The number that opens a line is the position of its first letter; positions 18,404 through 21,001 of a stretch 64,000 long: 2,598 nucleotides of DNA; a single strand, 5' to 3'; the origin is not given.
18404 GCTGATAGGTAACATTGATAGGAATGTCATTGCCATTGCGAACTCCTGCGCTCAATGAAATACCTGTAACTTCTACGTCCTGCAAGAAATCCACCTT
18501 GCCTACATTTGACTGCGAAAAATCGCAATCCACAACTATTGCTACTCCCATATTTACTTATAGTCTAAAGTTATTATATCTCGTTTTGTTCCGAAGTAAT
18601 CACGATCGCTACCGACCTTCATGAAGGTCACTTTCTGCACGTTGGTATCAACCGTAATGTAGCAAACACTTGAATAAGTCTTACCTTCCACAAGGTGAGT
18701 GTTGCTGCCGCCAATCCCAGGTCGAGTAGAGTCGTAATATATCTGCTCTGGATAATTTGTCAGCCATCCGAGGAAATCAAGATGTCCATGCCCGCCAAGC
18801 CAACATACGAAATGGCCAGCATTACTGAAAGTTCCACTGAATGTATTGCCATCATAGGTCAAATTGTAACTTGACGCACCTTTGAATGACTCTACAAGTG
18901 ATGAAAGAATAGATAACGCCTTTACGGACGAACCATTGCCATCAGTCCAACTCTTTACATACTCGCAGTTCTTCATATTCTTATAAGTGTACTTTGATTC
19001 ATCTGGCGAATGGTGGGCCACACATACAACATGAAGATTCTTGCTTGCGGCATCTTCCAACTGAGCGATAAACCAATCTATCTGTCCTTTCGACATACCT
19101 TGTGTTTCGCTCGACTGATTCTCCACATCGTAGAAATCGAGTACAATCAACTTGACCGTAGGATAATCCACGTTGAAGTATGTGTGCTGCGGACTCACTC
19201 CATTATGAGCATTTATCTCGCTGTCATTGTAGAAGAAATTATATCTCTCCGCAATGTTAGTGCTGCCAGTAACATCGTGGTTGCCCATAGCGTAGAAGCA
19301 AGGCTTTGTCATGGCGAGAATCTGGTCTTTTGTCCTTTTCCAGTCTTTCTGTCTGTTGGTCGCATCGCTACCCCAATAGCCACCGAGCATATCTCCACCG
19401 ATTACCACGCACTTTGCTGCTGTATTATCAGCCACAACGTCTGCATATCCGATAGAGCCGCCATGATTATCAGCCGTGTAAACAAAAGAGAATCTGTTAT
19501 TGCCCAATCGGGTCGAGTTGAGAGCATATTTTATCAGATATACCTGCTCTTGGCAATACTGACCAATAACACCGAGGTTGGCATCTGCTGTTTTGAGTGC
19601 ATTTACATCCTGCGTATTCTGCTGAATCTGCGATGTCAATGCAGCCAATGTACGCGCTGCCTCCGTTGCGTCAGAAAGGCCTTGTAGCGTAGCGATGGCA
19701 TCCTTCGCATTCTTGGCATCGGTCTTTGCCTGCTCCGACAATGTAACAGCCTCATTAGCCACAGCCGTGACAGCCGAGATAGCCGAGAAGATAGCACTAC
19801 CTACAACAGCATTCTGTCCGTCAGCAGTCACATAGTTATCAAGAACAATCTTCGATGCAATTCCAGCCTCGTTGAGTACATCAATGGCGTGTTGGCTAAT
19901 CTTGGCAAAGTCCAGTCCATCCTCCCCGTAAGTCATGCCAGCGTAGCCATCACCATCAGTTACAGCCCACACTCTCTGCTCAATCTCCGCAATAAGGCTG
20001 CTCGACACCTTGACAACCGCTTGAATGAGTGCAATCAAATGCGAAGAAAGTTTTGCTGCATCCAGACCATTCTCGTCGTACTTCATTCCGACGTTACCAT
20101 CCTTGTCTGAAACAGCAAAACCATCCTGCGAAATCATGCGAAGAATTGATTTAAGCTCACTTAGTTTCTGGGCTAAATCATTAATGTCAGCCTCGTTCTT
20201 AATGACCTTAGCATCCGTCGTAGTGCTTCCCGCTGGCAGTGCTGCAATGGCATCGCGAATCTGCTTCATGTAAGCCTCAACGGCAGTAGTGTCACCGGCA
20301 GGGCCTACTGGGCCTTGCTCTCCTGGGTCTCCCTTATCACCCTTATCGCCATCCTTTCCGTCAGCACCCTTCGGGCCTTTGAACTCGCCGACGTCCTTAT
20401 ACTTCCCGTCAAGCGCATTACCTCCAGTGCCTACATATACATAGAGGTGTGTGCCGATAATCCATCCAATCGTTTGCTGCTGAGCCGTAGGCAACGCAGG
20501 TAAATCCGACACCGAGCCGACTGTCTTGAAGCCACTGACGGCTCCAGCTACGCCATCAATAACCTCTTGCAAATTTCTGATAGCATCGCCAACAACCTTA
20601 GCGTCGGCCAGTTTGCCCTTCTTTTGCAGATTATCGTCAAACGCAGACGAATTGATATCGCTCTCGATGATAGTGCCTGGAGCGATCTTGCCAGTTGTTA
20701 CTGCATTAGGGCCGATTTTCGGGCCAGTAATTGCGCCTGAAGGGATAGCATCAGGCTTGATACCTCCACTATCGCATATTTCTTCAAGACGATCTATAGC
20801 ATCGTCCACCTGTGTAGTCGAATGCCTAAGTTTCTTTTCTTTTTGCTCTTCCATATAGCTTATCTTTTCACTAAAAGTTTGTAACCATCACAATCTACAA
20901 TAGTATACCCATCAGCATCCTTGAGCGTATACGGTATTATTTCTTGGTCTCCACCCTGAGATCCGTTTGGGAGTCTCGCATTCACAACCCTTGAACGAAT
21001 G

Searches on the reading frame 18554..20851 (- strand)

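Call 76: search_protein_families(library=pfam, proteins=[window:18554-20851:-], max_evalue=0.001)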
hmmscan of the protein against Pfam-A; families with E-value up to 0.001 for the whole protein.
window:18554-20851:- (765 aa): 2 families
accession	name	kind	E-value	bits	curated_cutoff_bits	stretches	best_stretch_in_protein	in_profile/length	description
PF00149.33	Metallophos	-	1.5e-05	26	21.5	1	456-623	3-166/191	Calcineurin-like phosphoesterase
PF01391.23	Collagen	-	0.00098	19.3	27.2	0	158-186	15-43/60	Collagen triple helix repeat (20 copies)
